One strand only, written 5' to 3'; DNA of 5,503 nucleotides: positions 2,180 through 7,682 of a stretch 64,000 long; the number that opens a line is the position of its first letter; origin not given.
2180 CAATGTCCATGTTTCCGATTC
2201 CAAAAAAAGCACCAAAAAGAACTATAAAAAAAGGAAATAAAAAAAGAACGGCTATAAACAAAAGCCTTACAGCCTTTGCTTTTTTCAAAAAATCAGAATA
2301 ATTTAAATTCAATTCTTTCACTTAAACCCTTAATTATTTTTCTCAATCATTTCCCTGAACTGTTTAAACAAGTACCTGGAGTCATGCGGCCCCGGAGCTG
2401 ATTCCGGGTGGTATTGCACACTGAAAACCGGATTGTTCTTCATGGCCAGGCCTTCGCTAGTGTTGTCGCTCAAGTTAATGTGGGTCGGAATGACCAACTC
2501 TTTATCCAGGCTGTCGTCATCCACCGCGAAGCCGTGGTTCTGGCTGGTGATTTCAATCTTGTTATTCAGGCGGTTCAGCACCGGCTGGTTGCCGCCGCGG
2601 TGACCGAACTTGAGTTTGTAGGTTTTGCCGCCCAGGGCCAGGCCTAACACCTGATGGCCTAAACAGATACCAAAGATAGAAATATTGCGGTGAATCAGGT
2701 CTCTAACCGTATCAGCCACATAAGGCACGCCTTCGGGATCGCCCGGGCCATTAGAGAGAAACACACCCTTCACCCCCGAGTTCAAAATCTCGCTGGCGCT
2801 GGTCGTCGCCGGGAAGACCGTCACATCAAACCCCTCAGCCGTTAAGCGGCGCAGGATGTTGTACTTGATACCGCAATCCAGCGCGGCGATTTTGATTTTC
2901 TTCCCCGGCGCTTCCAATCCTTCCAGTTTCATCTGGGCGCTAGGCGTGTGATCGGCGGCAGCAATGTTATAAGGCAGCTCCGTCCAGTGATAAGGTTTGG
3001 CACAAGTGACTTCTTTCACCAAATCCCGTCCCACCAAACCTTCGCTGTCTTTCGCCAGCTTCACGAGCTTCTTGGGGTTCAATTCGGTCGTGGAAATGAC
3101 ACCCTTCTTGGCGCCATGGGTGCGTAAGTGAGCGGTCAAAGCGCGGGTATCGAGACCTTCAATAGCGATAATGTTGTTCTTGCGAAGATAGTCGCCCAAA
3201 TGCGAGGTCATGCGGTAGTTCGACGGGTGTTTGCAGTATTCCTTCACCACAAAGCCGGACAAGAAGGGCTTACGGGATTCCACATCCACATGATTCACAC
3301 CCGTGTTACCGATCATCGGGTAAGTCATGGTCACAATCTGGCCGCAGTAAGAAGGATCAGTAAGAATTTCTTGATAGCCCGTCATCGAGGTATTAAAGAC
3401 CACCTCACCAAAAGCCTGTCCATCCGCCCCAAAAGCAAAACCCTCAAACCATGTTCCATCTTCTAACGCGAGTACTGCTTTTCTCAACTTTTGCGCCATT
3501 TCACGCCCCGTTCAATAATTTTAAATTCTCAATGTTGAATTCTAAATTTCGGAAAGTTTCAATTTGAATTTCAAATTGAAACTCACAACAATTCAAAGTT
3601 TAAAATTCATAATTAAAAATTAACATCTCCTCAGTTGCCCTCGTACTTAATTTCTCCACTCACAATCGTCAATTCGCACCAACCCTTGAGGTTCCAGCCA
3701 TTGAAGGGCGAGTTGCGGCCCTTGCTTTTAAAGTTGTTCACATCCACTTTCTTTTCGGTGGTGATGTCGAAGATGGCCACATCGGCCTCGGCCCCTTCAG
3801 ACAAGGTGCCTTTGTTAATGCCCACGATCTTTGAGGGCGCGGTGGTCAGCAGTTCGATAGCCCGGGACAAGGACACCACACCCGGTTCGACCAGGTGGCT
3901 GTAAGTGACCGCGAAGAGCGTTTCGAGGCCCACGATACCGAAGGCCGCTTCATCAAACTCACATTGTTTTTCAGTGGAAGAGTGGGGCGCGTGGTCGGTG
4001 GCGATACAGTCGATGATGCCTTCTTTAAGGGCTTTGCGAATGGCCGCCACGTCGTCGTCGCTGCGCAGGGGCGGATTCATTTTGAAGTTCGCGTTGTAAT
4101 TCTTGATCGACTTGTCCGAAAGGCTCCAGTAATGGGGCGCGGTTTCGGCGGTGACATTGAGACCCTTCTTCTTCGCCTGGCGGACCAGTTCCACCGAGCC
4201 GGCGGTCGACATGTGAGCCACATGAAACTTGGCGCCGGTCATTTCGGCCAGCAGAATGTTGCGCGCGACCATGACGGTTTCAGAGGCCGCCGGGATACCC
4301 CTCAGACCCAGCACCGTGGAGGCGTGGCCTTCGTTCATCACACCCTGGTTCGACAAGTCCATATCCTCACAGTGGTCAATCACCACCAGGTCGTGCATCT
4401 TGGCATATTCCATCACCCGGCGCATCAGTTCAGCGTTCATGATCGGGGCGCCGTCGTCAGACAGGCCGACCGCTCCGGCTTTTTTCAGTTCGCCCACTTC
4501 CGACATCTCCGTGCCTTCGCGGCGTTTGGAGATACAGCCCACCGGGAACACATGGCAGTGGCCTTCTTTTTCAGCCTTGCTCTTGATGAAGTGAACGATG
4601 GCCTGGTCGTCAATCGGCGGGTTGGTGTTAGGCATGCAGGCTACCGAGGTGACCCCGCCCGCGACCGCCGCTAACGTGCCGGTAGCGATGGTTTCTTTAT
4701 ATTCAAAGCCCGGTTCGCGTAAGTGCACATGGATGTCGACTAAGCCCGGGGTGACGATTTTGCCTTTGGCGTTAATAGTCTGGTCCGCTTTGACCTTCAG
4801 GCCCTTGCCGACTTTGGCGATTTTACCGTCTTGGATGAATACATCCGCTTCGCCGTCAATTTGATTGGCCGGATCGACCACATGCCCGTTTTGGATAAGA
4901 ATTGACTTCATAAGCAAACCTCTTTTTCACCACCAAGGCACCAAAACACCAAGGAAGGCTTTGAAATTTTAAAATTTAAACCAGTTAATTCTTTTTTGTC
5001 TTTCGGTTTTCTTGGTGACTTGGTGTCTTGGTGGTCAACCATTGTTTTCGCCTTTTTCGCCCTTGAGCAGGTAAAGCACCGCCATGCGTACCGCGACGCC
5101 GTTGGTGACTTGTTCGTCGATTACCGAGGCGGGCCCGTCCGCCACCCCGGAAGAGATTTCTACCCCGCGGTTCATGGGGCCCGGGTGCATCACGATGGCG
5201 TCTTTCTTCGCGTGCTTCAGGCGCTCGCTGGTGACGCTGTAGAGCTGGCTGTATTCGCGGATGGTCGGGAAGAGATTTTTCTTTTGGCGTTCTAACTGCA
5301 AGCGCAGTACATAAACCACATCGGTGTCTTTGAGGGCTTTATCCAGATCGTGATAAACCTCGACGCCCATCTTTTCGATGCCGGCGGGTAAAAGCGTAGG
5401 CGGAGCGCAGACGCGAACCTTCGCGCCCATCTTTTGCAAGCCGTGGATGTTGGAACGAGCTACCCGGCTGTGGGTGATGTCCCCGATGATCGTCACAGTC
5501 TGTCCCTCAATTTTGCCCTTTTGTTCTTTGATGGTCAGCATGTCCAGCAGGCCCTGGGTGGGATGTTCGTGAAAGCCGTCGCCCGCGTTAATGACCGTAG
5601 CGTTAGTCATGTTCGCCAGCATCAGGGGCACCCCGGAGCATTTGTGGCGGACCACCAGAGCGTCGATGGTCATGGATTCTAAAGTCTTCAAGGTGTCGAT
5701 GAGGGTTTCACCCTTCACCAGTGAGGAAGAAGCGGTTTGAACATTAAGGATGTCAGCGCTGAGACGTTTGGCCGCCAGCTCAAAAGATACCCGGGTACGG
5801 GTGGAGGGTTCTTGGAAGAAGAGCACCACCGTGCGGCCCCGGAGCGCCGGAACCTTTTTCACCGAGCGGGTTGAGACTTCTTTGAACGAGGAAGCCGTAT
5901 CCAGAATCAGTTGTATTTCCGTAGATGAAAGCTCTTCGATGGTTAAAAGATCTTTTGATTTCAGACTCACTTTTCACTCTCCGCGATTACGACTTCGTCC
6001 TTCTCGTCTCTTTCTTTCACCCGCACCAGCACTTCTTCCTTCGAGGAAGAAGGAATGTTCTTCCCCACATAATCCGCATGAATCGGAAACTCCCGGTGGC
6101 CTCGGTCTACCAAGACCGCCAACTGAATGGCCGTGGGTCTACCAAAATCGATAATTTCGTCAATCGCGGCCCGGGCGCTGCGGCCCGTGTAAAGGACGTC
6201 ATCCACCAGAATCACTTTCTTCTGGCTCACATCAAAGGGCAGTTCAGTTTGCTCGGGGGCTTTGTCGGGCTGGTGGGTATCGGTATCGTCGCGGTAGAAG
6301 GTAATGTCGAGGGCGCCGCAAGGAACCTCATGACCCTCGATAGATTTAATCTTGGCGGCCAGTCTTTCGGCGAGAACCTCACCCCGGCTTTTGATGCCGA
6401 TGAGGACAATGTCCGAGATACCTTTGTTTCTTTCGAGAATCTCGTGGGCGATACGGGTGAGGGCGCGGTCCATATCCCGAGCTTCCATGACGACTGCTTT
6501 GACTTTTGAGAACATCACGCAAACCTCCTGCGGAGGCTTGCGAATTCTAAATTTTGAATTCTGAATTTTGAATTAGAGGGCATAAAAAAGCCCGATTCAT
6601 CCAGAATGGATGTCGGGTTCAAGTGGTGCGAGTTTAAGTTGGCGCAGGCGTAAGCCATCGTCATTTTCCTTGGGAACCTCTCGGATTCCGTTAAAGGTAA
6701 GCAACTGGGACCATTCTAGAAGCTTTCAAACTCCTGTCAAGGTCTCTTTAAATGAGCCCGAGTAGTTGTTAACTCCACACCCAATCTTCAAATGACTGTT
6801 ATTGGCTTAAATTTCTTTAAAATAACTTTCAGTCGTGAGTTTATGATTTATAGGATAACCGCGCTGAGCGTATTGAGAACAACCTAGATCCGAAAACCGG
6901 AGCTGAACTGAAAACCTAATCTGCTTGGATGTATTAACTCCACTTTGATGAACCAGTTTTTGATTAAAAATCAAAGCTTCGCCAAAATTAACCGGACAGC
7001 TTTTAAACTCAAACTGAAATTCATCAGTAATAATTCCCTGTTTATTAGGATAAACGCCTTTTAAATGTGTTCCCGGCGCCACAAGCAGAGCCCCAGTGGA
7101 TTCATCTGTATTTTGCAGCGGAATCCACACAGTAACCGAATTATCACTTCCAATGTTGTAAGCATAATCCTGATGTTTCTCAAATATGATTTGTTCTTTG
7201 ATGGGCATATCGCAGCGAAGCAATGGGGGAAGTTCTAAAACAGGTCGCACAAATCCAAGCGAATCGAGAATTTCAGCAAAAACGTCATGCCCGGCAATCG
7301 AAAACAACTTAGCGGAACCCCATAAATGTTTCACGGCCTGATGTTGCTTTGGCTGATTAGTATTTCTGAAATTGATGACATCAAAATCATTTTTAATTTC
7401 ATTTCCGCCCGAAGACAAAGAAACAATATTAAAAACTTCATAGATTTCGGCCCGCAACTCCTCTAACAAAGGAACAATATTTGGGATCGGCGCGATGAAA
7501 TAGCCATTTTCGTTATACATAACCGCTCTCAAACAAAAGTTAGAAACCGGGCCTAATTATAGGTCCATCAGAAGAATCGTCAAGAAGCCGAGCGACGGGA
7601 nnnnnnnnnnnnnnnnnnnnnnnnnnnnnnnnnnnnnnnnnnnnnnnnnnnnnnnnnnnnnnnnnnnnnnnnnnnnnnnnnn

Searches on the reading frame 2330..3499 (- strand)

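Call 56: search_protein_families(library=pfam, proteins=[window:2330-3499:-], max_evalue=0.00001)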
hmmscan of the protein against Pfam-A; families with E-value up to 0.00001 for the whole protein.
window:2330-3499:- (389 aa): 3 families
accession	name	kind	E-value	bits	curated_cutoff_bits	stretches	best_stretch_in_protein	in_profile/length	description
PF00988.28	CPSase_sm_chain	-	1.2e-54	183.9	27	1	10-135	1-126/126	Carbamoyl-phosphate synthase small chain, CPSase domain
PF00117.34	GATase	-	1.4e-49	168.8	22.8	1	206-383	2-189/190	Glutamine amidotransferase class-I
PF07722.19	Peptidase_C26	-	9.4e-09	35.8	20.5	0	265-295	98-128/219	Peptidase C26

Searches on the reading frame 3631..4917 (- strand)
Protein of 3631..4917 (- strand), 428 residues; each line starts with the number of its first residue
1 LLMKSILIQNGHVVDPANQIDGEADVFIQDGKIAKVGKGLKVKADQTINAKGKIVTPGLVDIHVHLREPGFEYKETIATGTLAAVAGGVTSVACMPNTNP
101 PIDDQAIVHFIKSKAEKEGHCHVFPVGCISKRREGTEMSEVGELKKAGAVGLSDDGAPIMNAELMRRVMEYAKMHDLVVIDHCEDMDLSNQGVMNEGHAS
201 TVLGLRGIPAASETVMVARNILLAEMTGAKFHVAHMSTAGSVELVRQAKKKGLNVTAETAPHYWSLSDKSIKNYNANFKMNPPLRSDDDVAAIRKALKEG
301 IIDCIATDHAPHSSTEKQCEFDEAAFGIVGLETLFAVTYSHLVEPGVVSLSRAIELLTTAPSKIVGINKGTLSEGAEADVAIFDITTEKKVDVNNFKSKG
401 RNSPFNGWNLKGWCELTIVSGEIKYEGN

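Call 56: search_protein_families(library=pfam, proteins=[window:3631-4917:-], max_evalue=0.00001)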
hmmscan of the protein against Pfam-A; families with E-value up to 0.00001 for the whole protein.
window:3631-4917:- (428 aa): 3 families
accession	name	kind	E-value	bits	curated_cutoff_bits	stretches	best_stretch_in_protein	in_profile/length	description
PF01979.26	Amidohydro_1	-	1.8e-34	120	25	1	54-423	1-344/345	Amidohydrolase family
PF07969.17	Amidohydro_3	-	1.2e-17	65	29.7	2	281-423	356-470/472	Amidohydrolase family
PF12890.13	DHOase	-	1.4e-15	58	21.2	1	53-238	2-139/142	Dihydro-orotase-like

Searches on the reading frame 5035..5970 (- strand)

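Call 56: search_protein_families(library=pfam, proteins=[window:5035-5970:-], max_evalue=0.00001)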
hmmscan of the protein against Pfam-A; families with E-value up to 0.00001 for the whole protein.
window:5035-5970:- (311 aa): 2 families
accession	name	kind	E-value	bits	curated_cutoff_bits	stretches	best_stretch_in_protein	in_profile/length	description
PF02729.26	OTCace_N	-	5.3e-45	153.6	29.9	1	6-149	1-148/148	Aspartate/ornithine carbamoyltransferase, carbamoyl-P binding domain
PF00185.30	OTCace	-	4.1e-33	115.1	29.4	1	155-302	1-157/157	Aspartate/ornithine carbamoyltransferase, Asp/Orn binding domain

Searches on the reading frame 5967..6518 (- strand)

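Call 66: search_protein_families(library=pfam, proteins=[window:5967-6518:-], max_evalue=0.0001)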
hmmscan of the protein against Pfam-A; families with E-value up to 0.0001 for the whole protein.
window:5967-6518:- (183 aa): 2 families
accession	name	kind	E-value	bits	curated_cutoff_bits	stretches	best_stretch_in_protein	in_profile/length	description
PF00156.33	Pribosyltran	-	5.9e-23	81.4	26.3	1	17-161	12-149/158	Phosphoribosyl transferase domain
PF14681.12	UPRTase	-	6.9e-07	29.4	27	1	72-136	96-158/206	Uracil phosphoribosyltransferase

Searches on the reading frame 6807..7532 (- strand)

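Call 66: search_protein_families(library=pfam, proteins=[window:6807-7532:-], max_evalue=0.0001)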
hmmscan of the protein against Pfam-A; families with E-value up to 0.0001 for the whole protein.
window:6807-7532:- (241 aa): 1 family
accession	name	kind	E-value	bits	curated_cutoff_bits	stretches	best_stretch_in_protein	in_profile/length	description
PF05721.19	PhyH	-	2.7e-16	60.9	22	1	119-207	111-212/213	Phytanoyl-CoA dioxygenase (PhyH)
